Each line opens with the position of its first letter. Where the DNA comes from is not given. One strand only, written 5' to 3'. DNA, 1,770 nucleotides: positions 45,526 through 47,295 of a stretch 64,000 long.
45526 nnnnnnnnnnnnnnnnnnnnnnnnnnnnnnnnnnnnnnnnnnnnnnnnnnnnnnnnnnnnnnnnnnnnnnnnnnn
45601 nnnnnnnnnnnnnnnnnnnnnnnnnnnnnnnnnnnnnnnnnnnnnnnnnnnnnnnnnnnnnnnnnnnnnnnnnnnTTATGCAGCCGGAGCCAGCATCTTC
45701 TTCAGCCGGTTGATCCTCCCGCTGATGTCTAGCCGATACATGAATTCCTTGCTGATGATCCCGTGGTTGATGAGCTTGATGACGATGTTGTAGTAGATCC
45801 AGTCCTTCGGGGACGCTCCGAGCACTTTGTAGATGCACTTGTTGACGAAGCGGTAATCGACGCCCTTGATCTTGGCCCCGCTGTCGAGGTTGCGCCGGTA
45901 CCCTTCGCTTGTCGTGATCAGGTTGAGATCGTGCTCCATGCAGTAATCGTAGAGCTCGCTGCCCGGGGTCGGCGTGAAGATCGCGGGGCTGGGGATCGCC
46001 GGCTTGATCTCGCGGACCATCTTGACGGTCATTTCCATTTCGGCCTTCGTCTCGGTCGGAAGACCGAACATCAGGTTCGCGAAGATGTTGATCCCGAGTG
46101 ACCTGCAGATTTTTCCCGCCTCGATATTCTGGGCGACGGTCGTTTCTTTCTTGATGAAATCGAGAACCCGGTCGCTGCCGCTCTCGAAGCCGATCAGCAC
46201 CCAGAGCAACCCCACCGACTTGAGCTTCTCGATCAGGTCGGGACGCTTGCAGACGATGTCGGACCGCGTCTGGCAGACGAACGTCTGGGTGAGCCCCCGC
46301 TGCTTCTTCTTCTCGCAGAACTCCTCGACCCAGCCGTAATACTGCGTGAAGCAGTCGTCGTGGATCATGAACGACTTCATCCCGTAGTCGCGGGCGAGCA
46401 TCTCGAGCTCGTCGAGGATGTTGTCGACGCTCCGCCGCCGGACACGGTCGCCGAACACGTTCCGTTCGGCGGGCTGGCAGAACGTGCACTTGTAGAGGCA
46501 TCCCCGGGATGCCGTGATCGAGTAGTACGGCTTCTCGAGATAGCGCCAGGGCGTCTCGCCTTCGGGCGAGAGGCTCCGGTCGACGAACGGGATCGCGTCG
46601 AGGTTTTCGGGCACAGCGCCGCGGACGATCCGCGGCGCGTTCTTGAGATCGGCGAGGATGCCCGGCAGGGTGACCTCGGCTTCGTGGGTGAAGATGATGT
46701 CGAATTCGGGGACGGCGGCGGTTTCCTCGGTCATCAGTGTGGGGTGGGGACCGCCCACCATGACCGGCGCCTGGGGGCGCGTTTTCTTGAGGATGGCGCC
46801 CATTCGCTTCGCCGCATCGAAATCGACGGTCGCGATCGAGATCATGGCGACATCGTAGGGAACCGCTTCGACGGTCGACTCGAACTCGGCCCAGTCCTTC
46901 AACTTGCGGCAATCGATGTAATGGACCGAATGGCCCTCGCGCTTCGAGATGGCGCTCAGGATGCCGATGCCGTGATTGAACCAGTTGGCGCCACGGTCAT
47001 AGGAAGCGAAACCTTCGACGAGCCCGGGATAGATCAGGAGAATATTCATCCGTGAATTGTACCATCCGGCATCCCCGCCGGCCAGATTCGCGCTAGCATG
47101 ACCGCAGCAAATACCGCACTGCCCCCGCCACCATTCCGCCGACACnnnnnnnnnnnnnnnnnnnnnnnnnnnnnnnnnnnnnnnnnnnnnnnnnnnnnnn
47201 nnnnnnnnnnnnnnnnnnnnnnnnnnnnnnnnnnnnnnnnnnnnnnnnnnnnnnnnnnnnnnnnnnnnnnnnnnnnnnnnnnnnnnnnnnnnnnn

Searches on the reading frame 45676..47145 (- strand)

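Call 7: search_protein_families(library=pfam, proteins=[window:45676-47145:-], max_evalue=0.1)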
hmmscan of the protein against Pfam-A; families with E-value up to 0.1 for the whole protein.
window:45676-47145:- (489 aa): 2 families
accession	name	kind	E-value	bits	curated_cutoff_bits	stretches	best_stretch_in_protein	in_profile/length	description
PF04055.27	Radical_SAM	-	2.2e-23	83.7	29.5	1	212-376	3-165/166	Radical SAM superfamily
PF02310.24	B12-binding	-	1.4e-16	60.9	32.1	1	53-163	10-120/121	B12 binding domain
